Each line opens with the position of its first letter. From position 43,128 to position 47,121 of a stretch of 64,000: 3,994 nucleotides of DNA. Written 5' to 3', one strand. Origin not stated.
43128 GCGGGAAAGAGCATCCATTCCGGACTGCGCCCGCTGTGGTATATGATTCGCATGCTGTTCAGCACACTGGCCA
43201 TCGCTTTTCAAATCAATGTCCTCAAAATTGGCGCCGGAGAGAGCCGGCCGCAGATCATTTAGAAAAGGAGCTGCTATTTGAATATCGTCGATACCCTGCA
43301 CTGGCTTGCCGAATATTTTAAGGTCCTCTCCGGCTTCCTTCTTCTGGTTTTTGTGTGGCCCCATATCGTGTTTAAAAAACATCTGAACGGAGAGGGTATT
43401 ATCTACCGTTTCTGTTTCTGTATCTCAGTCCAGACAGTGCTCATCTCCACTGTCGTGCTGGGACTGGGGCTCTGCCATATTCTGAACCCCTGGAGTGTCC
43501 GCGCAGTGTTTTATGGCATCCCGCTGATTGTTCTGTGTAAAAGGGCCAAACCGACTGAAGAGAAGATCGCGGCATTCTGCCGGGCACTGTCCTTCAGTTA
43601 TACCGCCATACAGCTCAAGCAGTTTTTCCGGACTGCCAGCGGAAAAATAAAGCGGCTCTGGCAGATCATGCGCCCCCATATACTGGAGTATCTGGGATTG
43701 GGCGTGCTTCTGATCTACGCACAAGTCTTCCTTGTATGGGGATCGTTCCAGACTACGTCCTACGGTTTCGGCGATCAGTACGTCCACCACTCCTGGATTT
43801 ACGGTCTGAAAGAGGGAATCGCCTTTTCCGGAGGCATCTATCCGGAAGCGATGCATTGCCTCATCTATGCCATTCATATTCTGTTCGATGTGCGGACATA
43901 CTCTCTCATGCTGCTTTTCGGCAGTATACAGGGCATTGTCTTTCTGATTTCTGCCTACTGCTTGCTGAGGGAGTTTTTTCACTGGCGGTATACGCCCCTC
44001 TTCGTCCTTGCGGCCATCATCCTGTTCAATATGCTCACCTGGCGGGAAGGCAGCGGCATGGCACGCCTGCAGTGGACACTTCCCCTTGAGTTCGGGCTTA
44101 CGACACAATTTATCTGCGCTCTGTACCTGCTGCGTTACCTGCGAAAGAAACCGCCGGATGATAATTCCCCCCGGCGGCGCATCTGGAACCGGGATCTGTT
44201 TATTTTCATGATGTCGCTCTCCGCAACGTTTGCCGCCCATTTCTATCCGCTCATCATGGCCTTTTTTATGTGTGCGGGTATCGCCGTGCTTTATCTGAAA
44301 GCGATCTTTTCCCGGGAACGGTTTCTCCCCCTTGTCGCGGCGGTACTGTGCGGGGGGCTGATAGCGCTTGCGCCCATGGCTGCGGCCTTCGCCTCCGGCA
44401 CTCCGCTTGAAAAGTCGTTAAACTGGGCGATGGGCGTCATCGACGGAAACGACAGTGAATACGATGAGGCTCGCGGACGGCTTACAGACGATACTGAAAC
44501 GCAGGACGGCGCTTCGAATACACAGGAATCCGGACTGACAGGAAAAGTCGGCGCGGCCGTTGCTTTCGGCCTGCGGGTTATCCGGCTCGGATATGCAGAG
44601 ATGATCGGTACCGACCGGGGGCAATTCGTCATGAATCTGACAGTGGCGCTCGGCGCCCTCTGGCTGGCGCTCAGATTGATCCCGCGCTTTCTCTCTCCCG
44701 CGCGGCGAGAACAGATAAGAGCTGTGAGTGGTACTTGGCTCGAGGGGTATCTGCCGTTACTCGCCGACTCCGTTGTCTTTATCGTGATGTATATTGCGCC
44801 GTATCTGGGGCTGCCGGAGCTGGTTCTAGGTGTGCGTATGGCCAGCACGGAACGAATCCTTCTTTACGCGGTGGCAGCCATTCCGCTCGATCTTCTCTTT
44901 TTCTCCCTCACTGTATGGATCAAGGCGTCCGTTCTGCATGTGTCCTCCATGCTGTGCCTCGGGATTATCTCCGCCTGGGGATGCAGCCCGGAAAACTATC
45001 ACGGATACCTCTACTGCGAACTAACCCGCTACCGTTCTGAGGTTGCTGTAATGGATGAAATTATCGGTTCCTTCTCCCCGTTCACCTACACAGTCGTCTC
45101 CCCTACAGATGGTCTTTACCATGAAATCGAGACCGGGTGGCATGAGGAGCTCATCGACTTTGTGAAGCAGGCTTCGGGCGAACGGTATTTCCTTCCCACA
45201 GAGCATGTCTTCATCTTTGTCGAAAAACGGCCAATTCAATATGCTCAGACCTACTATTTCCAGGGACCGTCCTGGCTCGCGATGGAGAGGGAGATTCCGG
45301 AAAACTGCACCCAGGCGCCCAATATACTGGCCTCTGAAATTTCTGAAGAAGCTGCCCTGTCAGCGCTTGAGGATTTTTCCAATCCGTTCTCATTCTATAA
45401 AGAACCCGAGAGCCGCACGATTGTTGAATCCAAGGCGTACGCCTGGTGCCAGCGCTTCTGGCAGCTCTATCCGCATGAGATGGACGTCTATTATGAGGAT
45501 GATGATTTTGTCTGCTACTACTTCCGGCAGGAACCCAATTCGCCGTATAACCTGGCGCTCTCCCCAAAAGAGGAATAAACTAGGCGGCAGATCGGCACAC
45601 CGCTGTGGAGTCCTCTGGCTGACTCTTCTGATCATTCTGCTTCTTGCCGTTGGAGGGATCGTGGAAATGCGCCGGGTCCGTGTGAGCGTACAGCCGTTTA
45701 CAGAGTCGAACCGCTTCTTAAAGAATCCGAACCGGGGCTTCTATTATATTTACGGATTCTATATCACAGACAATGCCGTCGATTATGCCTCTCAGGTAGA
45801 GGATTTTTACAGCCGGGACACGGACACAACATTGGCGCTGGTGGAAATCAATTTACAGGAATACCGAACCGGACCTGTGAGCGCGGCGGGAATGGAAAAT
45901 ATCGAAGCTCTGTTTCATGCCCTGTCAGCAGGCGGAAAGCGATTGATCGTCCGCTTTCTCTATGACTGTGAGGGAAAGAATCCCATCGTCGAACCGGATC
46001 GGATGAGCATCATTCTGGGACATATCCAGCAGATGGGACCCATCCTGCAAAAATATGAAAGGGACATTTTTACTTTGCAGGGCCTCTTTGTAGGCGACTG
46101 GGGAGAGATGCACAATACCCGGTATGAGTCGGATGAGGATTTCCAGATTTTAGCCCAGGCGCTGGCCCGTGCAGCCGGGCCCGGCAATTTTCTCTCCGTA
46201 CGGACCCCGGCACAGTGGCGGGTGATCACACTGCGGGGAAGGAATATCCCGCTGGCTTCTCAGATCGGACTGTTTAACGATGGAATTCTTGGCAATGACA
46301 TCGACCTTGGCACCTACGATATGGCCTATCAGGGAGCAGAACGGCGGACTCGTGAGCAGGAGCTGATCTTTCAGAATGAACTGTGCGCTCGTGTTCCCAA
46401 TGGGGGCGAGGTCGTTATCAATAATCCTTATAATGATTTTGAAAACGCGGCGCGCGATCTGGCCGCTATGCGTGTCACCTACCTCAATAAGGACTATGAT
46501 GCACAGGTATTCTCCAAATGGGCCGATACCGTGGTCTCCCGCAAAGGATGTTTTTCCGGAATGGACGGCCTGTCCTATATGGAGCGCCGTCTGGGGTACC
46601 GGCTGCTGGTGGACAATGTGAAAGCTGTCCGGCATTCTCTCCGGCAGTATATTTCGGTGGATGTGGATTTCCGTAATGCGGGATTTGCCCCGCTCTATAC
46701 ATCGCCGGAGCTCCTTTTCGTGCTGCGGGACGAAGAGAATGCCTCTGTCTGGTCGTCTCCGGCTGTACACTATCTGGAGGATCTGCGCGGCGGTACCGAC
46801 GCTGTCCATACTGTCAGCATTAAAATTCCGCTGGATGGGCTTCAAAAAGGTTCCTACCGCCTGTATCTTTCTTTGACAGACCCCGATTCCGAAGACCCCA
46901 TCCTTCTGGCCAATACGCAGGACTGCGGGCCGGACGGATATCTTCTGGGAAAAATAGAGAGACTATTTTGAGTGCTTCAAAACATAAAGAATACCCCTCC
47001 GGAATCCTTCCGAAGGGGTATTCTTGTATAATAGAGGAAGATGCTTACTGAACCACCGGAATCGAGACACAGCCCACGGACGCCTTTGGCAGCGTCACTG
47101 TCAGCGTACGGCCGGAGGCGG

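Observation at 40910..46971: pel operon extended by a GacI/GacJ/GacL-like transmembrane glycosylation module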

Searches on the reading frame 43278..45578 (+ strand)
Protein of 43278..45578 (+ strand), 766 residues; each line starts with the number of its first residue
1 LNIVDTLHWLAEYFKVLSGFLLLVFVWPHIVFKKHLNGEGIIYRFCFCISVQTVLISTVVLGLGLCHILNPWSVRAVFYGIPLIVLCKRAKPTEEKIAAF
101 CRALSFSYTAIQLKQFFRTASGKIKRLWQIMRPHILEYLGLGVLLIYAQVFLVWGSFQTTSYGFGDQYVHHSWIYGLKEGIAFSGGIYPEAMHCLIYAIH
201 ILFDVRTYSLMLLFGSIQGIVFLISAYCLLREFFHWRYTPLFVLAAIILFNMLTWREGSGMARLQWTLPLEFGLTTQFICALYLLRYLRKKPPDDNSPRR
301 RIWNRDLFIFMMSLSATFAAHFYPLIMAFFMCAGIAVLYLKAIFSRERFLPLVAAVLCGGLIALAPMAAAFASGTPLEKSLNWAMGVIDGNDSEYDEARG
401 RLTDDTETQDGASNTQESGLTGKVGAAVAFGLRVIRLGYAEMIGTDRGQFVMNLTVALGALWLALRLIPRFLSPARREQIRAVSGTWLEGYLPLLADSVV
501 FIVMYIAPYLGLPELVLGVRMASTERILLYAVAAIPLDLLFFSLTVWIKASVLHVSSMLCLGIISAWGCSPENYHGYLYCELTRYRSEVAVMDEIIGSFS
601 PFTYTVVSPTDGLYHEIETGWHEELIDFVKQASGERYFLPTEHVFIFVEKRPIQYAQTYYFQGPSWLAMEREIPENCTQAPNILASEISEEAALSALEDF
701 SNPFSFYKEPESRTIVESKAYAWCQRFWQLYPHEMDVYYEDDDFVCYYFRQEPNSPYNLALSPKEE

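Call 3: search_protein_families(library=pfam, proteins=[window:43278-45578:+], max_evalue=0.01)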
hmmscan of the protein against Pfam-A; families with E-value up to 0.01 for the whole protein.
window:43278-45578:+ (766 aa): 0 families

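Call 4: search_protein_families(library=ncbifam, proteins=[window:43278-45578:+], max_evalue=0.01)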
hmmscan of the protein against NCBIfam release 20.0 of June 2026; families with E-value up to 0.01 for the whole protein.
window:43278-45578:+ (766 aa): 0 families

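Call 9: find_homologous_proteins(query=window:43278-45578:+, region=1-766)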
Query window:43278-45578:+, residues 1-766 (766 aa): 405 proteins with E <= 0.001 among 8000 candidates; the best 120 are listed.
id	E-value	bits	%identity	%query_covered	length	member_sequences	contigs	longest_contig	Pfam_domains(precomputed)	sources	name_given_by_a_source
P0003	0.0e+0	1772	100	100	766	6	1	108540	-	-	-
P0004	0.0e+0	1435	81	100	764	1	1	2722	-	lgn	-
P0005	3.8e-268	910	54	100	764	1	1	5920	-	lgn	-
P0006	8.7e-266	903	54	100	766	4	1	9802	-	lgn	-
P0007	3.3e-263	894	54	100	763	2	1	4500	-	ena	-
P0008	9.9e-263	892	54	100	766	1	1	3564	-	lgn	-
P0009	2.8e-260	884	52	100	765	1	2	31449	-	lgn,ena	-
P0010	1.9e-257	875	53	100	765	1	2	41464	-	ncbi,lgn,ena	-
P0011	8.3e-257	873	52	100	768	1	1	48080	-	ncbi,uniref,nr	ncbi:hypothetical protein D1159_12345 [Pseudoflavonifractor sp. 524-17]|uniref:hypothetical protein 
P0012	1.3e-253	862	50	99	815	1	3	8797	-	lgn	-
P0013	6.9e-253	860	52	99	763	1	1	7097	-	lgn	-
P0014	8.4e-251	853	52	100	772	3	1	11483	-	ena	-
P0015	1.8e-249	849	51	99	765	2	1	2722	-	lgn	-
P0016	4.6e-247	841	50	99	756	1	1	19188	-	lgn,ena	-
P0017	9.3e-242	823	49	99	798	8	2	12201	-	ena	-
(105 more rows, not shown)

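Call 10: search_solved_structures(query=window:43278-45578:+, max_evalue=10)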
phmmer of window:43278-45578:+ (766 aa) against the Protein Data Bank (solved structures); distinct sequences matched with E-value up to 10: 1.
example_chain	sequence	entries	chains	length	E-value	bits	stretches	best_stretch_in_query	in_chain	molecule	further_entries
8qma_B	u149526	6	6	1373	1.2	10.8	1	139-228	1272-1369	DNA-directed RNA polymerase subunit beta''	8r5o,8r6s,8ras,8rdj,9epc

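Call 17: find_related_loci(query=A1, collection=genome_contigs, flank=10000)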
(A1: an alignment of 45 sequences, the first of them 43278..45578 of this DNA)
Query A1 (766 aa) in genome_contigs; peptide patterns used: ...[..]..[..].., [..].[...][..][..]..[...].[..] (x = any residue, [..] = any of these).
337 stretches matched a pattern; 308 encode a relative of the query (tblastn E <= 1e-3); the best 80 are kept; 80 distinct loci.
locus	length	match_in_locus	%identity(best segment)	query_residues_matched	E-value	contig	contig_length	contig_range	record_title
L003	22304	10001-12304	52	1-765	0e+0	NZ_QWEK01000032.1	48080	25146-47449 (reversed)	Pseudoflavonifractor sp. 524-17 Scaffold24_1, whole genome shotgun sequence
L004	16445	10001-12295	50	1-762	0e+0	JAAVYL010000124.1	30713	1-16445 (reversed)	MAG: Lawsonibacter sp. isolate ABMPRH_161_14 k141_1261711, whole genome shotgun sequence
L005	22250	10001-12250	49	1-762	0e+0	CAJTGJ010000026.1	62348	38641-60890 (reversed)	Oscillospiraceae bacterium isolate B95_20_FP_BP genome assembly, contig: MGBC000146.26, whole genome shotgun sequence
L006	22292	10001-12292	48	1-762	0e+0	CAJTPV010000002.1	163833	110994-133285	MAG TPA_asm: uncultured Oscillospiraceae bacterium isolate MGBC109982 genome assembly, contig: MGBC109982.2, whole genom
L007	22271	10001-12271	49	1-765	0e+0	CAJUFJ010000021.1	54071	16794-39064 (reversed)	MAG TPA_asm: uncultured Oscillospiraceae bacterium isolate MGBC131434 genome assembly, contig: MGBC131434.21, whole geno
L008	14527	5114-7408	49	2-766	0e+0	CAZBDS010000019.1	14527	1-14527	MAG TPA_asm: uncultured Acutalibacter sp. isolate SRP287540_co2_273 genome assembly, contig: NODE_4580_length_14527_cov_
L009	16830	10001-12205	46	1-760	0e+0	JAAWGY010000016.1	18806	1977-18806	MAG: Angelakisella sp. isolate ABMPRH_154_5_1 SL341417_scaffold_7913, whole genome shotgun sequence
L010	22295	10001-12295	48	1-762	0e+0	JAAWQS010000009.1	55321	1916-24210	MAG: Oscillospiraceae bacterium isolate ABMPRH_163_1 SL341404_scaffold_1641, whole genome shotgun sequence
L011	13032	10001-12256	43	6-761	0e+0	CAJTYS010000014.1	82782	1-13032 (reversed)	MAG TPA_asm: uncultured Eubacteriales bacterium isolate MGBC119074 genome assembly, contig: MGBC119074.14, whole genome 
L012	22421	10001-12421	43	4-766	0e+0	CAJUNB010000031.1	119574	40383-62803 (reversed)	MAG TPA_asm: uncultured Lachnospiraceae bacterium isolate MGBC161419 genome assembly, contig: MGBC161419.31, whole genom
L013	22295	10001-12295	42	4-762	0e+0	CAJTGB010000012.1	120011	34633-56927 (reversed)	Lachnospiraceae bacterium isolate A85_79.ET.DSS genome assembly, contig: MGBC000089.12, whole genome shotgun sequence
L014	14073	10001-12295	43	4-762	0e+0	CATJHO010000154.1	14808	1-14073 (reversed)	MAG: uncultured Lachnospiraceae bacterium isolate iMGMC-355_1678881707 genome assembly, contig: MegahitA5_45866, whole g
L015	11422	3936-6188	43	6-761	0e+0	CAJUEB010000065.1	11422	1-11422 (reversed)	MAG TPA_asm: uncultured Eubacteriales bacterium isolate MGBC123563 genome assembly, contig: MGBC123563.65, whole genome 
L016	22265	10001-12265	43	6-762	0e+0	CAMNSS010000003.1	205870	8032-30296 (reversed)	MAG: uncultured Eubacterium sp. isolate SRR19792994_bin.27_metawrap_v1.3_MAG genome assembly, contig: ERZ12290372_62, wh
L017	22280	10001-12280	41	4-762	0e+0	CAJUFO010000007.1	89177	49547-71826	MAG TPA_asm: uncultured Acetatifactor sp. isolate MGBC129547 genome assembly, contig: MGBC129547.7, whole genome shotgun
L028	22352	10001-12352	41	4-761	0e+0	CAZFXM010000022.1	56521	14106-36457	MAG TPA_asm: uncultured Clostridium sp. isolate SRP287540_co1_326 genome assembly, contig: NODE_494_length_56521_cov_40.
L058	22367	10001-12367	39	4-766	1e-171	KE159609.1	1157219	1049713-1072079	Lachnospiraceae bacterium M18-1 genomic scaffold acPFy-supercont1.2, whole genome shotgun sequence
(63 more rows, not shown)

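Call 26: predict_structure(alignment_id=A1)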
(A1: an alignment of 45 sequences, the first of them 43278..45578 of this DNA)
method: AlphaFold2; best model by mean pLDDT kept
length: 766 residues; sequences in the alignment: 45
mean_pLDDT: 87.3   pTM: 0.89
mean pLDDT of the five models: 87.3, 86.6, 84.7, 84.2, 84.0
residues with pLDDT >= 90: 473; 70-90: 209; 50-70: 52; < 50: 32
segments of 3 or more residues with pLDDT < 50: 391-418
pLDDT, mean of each block of 10 residues (from residue 1): 73 96 96 91 97 97 96 97 88 70 61 77 84 90 97 92 84 91 87 97 94 96 98 95 96 85 93 97 94 56 84 97 94 94 88 95 94 83 56 43 40 44 80 89 90 93 86 85 75 94 90 83 94 95 92 95 96 93 89 90 91 71 93 91 96 91 92 86 94 92 85 95 95 95 96 93 61
secondary structure, 60 per line:
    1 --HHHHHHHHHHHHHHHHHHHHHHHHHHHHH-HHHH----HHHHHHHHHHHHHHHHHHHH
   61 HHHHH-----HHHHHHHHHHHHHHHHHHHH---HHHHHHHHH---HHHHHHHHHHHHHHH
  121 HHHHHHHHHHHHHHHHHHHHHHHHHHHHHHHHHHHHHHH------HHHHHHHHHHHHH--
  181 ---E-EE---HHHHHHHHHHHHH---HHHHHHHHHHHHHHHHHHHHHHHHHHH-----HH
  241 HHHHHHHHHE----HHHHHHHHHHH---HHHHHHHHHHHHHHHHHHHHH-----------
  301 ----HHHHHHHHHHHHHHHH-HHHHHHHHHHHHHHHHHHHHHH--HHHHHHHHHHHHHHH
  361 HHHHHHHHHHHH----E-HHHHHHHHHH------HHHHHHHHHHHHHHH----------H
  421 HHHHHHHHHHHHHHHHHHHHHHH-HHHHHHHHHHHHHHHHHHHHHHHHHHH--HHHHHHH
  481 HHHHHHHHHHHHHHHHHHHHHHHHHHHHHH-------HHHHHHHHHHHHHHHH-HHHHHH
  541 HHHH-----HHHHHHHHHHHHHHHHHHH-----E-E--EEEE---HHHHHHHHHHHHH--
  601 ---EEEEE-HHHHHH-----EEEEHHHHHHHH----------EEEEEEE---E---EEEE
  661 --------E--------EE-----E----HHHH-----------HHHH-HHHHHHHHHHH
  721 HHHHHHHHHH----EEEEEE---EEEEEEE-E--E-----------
elements in order (helices of 4 or more, strands of 3 or more residues): H3-31 H33-36 H41-65 H71-90 H94-102 H106-159 H166-178 H191-203 H207-233 H239-249 H255-265 H269-289 H305-320 H322-343 H346-372 H379-388 H395-409 H420-443 H445-471 H474-510 H518-533 H535-544 H550-568 E579-582 H586-598 E604-608 H610-615 E621-624 H625-632 E643-649 E657-660 H690-693 H705-708 H710-730 E735-740 E744-750

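Call 28: fold_search(model_id=the predicted structure, library=pdb)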
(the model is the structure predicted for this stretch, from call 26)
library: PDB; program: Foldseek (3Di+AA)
matches with E <= 10: 286; with E <= 0.001: 18
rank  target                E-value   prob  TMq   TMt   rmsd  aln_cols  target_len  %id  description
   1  7oci_F                4.5e-06  1.00  0.35  0.41  15.0       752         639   12  Cryo-EM structure of yeast Ost6p containing oligosaccharyltransferase complex (released 2022-02-16)
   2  6ezn_F                1.1e-05  1.00  0.36  0.41  13.9       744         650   12  Cryo-EM structure of the yeast oligosaccharyltransferase (OST) complex (released 2018-01-17)
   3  6c26_A                1.2e-05  1.00  0.35  0.40  15.4       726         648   11  The Cryo-EM structure of a eukaryotic oligosaccharyl transferase complex (released 2018-01-31)
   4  8agc_A                2.4e-05  1.00  0.34  0.37  17.3       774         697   11  Structure of yeast oligosaccharylransferase complex with lipid-linked oligosaccharide and non-acceptor peptide bound (released 2022-12-07)
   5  8b6l_I                2.7e-05  1.00  0.33  0.36  16.6       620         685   10  Subtomogram average of the human Sec61-TRAP-OSTA-translocon (released 2022-12-07)
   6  6ftg_5                2.9e-05  1.00  0.37  0.42  13.9       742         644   10  Subtomogram average of OST-containing ribosome-translocon complexes from canine rough microsomal membranes (released 2018-03-21)
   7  8age_A                3.4e-05  1.00  0.34  0.39  13.9       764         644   10  Structure of yeast oligosaccharylransferase complex with acceptor peptide bound (released 2022-12-07)
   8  6s7t_A                4.5e-05  1.00  0.32  0.34  15.4       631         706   11  Cryo-EM structure of human oligosaccharyltransferase complex OST-B (released 2019-12-18)
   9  7e9s_A                1.6e-04  1.00  0.33  0.30  16.3       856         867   12  Archaeal oligosaccharyltransferase AglB from Archaeoglobus fulgidus in complex with an inhibitory peptide and a dolich (released 2021-09-08)
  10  8pn9_A                1.7e-04  1.00  0.34  0.39  15.2       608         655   10  Structure of human oligosaccharyltransferase OST-A complex bound to NGI-1 (released 2024-05-08)
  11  5f15                  2.2e-04  1.00  0.26  0.35  19.4       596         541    9  Crystal Structure of ArnT from Cupriavidus metallidurans bound to Undecaprenyl phosphate (released 2016-02-17)
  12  3wak                  2.3e-04  1.00  0.32  0.29  17.3       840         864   12  Crystal structure of the Archaeoglobus fulgidus oligosaccharyltransferase (O29867_ARCFU) in the apo form (released 2013-10-30)
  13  6s7o_A                2.7e-04  1.00  0.34  0.38  14.7       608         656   11  Cryo-EM structure of human oligosaccharyltransferase complex OST-A (released 2019-12-18)
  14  3waj                  3.3e-04  1.00  0.32  0.31  16.1       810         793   13  Crystal structure of the Archaeoglobus fulgidus oligosaccharyltransferase (O29867_ARCFU) complex with Zn and sulfate (released 2013-10-30)
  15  7zli_A                3.9e-04  1.00  0.34  0.38  14.5       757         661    9  Cryo-EM structure of C-mannosyltransferase CeDPY19, in complex with Dol25-P-Man and bound to CMT2-Fab and anti-Fab nan (released 2023-01-11)
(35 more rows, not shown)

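Call 30: search_protein_families(library=pfam, alignment_id=A1, max_evalue=1)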
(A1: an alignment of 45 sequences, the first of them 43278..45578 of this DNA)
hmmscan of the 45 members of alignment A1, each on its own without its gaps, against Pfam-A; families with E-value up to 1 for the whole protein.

A. member 1, window:43278-45578:+ (766 aa): 0 families

B. families by the number of members that match (of 45 scanned): 17 families
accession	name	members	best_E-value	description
PF16680.11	Ig_4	2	0.17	T-cell surface glycoprotein CD3 delta chain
PF20176.3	DUF6541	1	0.00013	Family of unknown function (DUF6541)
PF18829.7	Importin_rep_6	1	0.014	Importin repeat 6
PF02777.23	Sod_Fe_C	1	0.016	Iron/manganese superoxide dismutases, C-terminal domain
PF13174.12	TPR_6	1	0.025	Tetratricopeptide repeat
PF07655.18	Secretin_N_2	1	0.026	Secretin N-terminal domain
PF04087.19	DUF389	1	0.069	Domain of unknown function (DUF389)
PF17280.7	DUF5345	1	0.077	Family of unknown function (DUF5345)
PF10098.14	DUF2336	1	0.13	Uncharacterised protein conserved in bacteria (DUF2336)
PF01589.21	Alpha_E1_glycop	1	0.14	Alphavirus E1 glycoprotein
PF11167.13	DUF2953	1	0.16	Protein of unknown function (DUF2953)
PF13150.11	TraL_transposon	1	0.18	Conjugative transposon protein TraL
PF06270.16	DUF1030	1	0.19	Protein of unknown function (DUF1030)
PF06522.17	B12D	1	0.33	NADH-ubiquinone reductase complex 1 MLRQ subunit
PF14023.12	Bestrophin-like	1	0.33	Bestrophin-like domain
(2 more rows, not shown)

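Call 31: search_solved_structures(query=A1, max_evalue=10)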
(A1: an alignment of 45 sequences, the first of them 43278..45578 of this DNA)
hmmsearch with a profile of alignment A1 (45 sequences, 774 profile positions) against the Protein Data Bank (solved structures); distinct sequences matched with E-value up to 10: 2.
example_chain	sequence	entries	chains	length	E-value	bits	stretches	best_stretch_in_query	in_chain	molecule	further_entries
8p4t_SA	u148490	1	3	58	0.38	12.5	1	217-253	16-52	Glycoprotein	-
29vf_O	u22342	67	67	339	7.5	8.2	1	389-444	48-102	TATA-box-binding protein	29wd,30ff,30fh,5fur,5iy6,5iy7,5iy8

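Call 36: search_protein_families(library=pfam, proteins=[L028:13941-15029:+, L028:15005-16030:+, L028:16021-16725:+, L028:16738-17961:+, L028:18001-18810:+, L028:18813-19535:+, L028:19532-20701:+, L028:20769-22352:+, L028:42-1187:+, L058:16238-18940:+], max_evalue=0.001)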
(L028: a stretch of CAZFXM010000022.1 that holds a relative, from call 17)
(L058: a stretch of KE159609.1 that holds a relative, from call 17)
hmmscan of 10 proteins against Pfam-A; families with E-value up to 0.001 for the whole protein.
L028:13941-15029:+ (362 aa): 5 families
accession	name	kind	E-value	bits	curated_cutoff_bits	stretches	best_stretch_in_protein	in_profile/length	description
PF00534.26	Glycos_transf_1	-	9.4e-44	149.4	26.4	1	182-342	8-171/172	Glycosyl transferases group 1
PF13692.12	Glyco_trans_1_4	-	2.9e-36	125.3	27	1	190-329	2-142/142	Glycosyl transferases group 1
PF13439.12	Glyco_transf_4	-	2.8e-11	44.2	28.5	1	21-179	2-168/170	Glycosyltransferase Family 4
PF20706.3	GT4-conflict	-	5.5e-08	32.6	26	1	184-302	193-320/385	Family 4 Glycosyltransferase in conflict systems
PF13579.12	Glyco_trans_4_4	-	8.7e-05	23.3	29.7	1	21-156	1-138/158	Glycosyl transferase 4-like domain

L028:15005-16030:+ (341 aa): 3 families
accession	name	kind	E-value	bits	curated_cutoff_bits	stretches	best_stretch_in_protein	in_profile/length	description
PF00535.33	Glycos_transf_2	-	5.1e-38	131.1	23.3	1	12-185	1-167/168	Glycosyl transferase family 2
PF13641.12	Glyco_tranf_2_3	-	8.1e-14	52.6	27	1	11-217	3-208/230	Glycosyltransferase like family 2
PF10111.15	Glyco_tranf_2_2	-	9.2e-13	48.7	27.3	1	12-113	1-106/276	Glycosyltransferase like family 2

L028:16021-16725:+ (234 aa): 1 family
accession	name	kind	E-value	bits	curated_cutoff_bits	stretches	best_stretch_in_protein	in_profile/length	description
PF08942.16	DUF1919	-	2.1e-66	223.7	25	1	35-227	4-196/196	Domain of unknown function (DUF1919)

L028:16738-17961:+ (407 aa): 0 families

L028:18001-18810:+ (269 aa): 1 family
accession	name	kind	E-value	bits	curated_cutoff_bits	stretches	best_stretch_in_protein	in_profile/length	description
PF01061.29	ABC2_membrane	-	9.6e-10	38.8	26.9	1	39-229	14-210/211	ABC-2 type transporter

L028:18813-19535:+ (240 aa): 7 families
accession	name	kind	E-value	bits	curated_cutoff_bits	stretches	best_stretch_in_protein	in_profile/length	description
PF00005.33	ABC_tran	-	4.5e-21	76.3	25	1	39-169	2-135/137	ABC transporter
PF13304.12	AAA_21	-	8e-06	26.6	27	1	51-77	2-28/304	AAA domain, putative AbiEii toxin, Type IV TA system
PF03193.22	RsgA_GTPase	-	1.8e-05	25.1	30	0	35-72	94-130/174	RsgA GTPase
PF13175.12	AAA_15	-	2.3e-05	24.7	32.1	1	50-134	25-73/374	AAA ATPase domain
PF13555.12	AAA_29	-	2.5e-05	24.4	27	1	43-76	17-50/61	P-loop containing region of AAA domain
PF02463.25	SMC_N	-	3.4e-05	23.8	40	0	50-69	26-45/220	RecF/RecN/SMC N terminal domain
PF13476.12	AAA_23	-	0.00044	21.4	27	0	40-73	12-44/201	AAA domain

L028:19532-20701:+ (389 aa): 1 family
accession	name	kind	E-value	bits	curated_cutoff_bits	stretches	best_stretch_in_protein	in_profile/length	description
PF04230.19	PS_pyruv_trans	-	2.6e-28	100.2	25.3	1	28-328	2-280/280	Polysaccharide pyruvyl transferase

L028:20769-22352:+ (528 aa): 0 families

L028:42-1187:+ (381 aa): 9 families
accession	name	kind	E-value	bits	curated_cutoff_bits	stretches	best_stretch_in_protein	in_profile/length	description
PF07724.20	AAA_2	-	8.5e-71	237.8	27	1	105-278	1-166/166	AAA domain (Cdc48 subfamily)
PF10431.15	ClpB_D2-small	-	3e-26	91.7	21.9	1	284-364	1-80/81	C-terminal, D2-small domain, of ClpB protein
PF07728.20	AAA_5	-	2.2e-13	50.8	22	1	110-230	2-124/139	AAA domain (dynein-related subfamily)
PF00004.35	AAA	-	6.6e-10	40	21.2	1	111-229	2-110/131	ATPase family associated with various cellular activities (AAA)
PF00158.32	Sigma54_activat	-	3.2e-06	27.4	20.2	1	109-236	24-150/168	Sigma-54 interaction domain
PF13401.12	AAA_22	-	1e-05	26.3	27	1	110-205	8-110/130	AAA domain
PF06309.17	Torsin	-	0.0001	22.9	27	1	65-134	13-80/127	Torsin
PF01078.27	Mg_chelatase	-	0.00017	21.5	20.3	0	110-266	25-196/207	Magnesium chelatase, subunit ChlI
PF13476.12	AAA_23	-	0.00056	21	27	0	108-310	20-162/201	AAA domain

L058:16238-18940:+ (900 aa): 1 family
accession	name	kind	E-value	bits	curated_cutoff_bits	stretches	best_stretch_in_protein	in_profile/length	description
PF00884.28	Sulfatase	-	7.3e-31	108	25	1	527-812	1-300/301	Sulfatase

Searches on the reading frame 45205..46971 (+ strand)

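Call 3: search_protein_families(library=pfam, proteins=[window:45205-46971:+], max_evalue=0.01)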
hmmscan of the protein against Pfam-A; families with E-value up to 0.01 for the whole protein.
window:45205-46971:+ (588 aa): 2 families
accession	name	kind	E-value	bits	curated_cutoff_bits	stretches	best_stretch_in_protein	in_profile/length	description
PF16116.10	DUF4832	-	4.9e-50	170.7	29.2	1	354-570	2-216/216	Domain of unknown function (DUF4832)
PF16173.10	DUF4874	-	2.9e-43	147.7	30.1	1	174-337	1-159/159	Domain of unknown function (DUF4874)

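Call 4: search_protein_families(library=ncbifam, proteins=[window:45205-46971:+], max_evalue=0.01)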
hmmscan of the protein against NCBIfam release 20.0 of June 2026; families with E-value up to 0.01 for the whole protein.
window:45205-46971:+ (588 aa): 0 families
